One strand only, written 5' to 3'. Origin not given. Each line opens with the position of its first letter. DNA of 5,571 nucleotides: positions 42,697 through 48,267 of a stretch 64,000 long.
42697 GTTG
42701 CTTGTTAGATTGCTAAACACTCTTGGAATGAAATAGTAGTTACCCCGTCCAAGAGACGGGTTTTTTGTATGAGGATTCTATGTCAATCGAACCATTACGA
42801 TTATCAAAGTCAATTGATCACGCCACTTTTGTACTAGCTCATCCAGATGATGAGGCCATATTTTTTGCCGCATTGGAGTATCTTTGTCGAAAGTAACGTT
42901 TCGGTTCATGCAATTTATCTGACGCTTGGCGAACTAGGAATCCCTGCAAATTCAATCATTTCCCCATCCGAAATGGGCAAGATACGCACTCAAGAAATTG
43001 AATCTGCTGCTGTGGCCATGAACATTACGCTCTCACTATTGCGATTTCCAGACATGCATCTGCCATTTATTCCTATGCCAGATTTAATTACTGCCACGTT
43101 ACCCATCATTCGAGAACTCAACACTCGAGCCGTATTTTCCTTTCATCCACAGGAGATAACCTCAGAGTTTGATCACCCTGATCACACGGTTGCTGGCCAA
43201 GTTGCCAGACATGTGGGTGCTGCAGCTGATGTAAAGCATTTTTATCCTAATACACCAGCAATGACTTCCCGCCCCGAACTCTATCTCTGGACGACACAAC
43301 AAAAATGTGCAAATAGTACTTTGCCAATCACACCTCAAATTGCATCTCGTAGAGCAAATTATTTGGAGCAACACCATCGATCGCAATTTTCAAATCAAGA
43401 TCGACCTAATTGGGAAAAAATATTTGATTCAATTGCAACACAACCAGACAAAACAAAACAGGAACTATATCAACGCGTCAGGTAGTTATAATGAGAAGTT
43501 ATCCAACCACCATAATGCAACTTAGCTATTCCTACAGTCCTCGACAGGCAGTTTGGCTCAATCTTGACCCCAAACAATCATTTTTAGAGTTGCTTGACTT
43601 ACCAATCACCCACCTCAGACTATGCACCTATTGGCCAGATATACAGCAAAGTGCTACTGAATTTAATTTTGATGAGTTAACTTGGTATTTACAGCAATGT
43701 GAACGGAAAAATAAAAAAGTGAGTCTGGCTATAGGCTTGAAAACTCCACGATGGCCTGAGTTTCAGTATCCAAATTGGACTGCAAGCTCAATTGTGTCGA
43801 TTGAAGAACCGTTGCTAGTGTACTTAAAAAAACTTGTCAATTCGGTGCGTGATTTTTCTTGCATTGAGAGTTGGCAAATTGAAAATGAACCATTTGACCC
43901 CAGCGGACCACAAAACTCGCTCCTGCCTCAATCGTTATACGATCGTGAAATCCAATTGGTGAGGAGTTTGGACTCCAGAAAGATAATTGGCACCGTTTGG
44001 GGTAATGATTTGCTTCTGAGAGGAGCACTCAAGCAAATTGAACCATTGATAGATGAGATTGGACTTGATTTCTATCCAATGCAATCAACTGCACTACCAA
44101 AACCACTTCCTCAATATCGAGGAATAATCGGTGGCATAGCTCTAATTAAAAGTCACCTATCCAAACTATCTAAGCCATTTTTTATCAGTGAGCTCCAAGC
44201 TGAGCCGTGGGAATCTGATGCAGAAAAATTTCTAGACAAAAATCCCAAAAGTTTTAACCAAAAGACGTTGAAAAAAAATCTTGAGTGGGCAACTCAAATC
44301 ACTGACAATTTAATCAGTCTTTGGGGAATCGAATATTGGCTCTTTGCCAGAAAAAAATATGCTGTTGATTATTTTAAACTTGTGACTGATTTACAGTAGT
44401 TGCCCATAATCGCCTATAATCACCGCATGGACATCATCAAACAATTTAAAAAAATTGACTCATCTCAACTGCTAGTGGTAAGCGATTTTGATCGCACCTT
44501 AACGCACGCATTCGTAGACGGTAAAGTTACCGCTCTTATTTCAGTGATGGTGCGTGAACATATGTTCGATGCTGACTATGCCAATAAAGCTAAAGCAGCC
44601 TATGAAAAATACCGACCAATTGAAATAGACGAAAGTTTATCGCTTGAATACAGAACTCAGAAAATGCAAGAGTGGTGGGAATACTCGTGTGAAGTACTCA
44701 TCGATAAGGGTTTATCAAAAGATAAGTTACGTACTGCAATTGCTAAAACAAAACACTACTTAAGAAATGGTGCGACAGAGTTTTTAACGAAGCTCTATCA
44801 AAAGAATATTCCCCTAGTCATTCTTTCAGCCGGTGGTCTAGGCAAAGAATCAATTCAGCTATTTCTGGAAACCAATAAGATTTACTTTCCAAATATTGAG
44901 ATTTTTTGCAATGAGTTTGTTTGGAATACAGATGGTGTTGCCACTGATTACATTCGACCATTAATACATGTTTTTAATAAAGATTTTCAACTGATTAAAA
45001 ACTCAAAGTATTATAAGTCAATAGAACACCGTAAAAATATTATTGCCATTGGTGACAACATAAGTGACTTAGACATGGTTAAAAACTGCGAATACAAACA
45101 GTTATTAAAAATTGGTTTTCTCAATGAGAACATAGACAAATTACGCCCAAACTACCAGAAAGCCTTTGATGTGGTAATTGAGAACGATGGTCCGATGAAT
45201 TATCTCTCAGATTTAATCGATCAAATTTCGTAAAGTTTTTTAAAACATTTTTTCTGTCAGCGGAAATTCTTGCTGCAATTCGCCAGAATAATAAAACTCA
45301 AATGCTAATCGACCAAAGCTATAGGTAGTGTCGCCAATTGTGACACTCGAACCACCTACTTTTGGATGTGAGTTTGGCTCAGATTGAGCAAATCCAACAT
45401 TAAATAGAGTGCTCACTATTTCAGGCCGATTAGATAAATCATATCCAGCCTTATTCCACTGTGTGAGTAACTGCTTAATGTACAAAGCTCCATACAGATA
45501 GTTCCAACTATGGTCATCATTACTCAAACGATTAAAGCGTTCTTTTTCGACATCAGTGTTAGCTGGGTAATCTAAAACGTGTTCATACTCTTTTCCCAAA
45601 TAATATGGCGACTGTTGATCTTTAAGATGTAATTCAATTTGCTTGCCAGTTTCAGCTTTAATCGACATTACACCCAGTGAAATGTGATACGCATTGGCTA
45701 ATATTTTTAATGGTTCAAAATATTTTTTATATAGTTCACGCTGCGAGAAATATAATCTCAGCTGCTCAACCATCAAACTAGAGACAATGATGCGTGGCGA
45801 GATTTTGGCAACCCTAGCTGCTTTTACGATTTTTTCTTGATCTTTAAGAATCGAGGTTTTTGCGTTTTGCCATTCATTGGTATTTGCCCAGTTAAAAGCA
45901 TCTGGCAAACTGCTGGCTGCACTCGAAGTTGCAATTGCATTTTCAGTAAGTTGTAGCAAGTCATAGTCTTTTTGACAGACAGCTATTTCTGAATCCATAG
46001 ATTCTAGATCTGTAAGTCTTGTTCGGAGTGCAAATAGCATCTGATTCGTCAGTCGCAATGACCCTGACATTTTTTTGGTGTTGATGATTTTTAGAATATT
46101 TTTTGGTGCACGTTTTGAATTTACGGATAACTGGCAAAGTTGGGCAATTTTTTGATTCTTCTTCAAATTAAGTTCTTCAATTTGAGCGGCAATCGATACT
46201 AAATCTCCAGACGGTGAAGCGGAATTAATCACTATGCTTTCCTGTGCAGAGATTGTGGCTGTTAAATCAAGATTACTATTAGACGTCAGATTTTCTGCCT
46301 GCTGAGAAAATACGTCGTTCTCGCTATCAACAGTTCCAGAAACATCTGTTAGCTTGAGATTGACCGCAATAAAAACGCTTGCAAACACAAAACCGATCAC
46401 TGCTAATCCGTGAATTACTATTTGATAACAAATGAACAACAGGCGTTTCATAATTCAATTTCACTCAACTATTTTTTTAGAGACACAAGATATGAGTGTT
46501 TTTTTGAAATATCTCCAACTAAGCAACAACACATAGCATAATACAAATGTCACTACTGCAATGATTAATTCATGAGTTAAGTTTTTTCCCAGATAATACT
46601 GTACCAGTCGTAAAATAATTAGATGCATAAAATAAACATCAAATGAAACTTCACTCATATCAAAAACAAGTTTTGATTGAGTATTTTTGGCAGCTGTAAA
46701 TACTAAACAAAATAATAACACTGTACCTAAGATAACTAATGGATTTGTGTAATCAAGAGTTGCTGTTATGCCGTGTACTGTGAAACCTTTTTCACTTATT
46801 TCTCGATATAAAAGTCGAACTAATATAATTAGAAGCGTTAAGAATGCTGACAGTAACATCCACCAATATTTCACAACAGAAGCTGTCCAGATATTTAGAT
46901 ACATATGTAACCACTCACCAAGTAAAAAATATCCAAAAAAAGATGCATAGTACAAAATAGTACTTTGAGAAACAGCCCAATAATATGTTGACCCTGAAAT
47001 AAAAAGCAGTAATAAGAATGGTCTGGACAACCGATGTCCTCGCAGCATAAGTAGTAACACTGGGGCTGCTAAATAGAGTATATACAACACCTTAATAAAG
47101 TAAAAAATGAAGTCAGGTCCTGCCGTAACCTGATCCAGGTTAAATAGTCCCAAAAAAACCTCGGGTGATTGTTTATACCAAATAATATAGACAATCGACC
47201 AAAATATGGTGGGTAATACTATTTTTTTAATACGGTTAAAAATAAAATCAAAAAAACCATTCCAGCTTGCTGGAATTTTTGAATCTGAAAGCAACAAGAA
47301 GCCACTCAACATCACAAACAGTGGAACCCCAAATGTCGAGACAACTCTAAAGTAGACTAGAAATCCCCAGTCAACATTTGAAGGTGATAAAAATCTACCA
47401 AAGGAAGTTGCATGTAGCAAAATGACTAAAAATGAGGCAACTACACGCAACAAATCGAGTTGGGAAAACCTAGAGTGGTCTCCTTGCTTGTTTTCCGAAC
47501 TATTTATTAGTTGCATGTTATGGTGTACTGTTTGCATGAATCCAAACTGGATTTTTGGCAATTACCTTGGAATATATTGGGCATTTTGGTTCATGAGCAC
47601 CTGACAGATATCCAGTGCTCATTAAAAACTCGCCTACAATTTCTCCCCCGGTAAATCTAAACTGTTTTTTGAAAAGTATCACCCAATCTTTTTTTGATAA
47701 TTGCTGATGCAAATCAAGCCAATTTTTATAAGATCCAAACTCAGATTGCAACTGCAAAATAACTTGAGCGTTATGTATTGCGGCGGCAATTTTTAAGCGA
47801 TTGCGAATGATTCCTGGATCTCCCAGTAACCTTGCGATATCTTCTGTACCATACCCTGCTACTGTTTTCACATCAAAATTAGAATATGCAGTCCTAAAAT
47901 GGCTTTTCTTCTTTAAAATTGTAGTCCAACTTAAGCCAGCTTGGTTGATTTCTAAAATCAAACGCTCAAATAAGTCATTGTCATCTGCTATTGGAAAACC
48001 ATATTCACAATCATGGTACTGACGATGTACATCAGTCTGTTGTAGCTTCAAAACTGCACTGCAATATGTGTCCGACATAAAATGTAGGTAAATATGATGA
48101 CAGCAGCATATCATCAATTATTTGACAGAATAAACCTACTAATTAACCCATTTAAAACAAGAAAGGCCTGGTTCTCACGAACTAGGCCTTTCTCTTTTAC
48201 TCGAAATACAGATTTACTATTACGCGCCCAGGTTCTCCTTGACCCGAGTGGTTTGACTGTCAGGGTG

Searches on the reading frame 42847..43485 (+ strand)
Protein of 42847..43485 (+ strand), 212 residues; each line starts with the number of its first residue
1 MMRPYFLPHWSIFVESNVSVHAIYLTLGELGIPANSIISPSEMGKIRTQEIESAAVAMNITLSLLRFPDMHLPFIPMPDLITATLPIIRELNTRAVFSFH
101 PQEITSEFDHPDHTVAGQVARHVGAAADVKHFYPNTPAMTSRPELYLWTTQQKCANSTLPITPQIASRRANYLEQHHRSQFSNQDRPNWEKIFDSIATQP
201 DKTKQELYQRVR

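Call 21: search_protein_families(library=pfam, proteins=[window:42847-43485:+], max_evalue=0.001)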
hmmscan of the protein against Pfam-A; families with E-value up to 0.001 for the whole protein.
window:42847-43485:+ (212 aa): 1 family
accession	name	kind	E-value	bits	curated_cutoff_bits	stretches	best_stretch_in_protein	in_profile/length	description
PF02585.22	PIG-L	-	1e-14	55.5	28.2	1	14-122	22-127/129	GlcNAc-PI de-N-acetylase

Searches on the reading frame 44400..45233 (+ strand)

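Call 21: search_protein_families(library=pfam, proteins=[window:44400-45233:+], max_evalue=0.001)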
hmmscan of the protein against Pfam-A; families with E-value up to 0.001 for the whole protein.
window:44400-45233:+ (277 aa): 3 families
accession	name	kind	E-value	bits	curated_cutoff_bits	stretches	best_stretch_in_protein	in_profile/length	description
PF05822.18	UMPH-1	-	4e-58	197.3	23.7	1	33-276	2-245/246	Pyrimidine 5'-nucleotidase (UMPH-1)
PF12710.13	HAD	-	6.8e-05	23.8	27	1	26-227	1-188/189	haloacid dehalogenase-like hydrolase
PF00702.32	Hydrolase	-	0.00026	21.9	26.4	0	25-145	3-123/191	haloacid dehalogenase-like hydrolase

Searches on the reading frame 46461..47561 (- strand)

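Call 21: search_protein_families(library=pfam, proteins=[window:46461-47561:-], max_evalue=0.001)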
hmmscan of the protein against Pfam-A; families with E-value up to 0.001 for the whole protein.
window:46461-47561:- (366 aa): 1 family
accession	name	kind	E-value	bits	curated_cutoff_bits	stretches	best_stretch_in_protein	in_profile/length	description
PF01757.29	Acyl_transf_3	-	1.9e-38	132.8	31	1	34-346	3-325/326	Acyltransferase domain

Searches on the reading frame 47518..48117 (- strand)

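Call 21: search_protein_families(library=pfam, proteins=[window:47518-48117:-], max_evalue=0.001)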
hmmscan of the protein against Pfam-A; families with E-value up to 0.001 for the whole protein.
window:47518-48117:- (199 aa): 1 family
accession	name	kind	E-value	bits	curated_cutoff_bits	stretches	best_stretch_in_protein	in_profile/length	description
PF03352.18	Adenine_glyco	-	1.8e-40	139.1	25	1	27-134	4-111/177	Methyladenine glycosylase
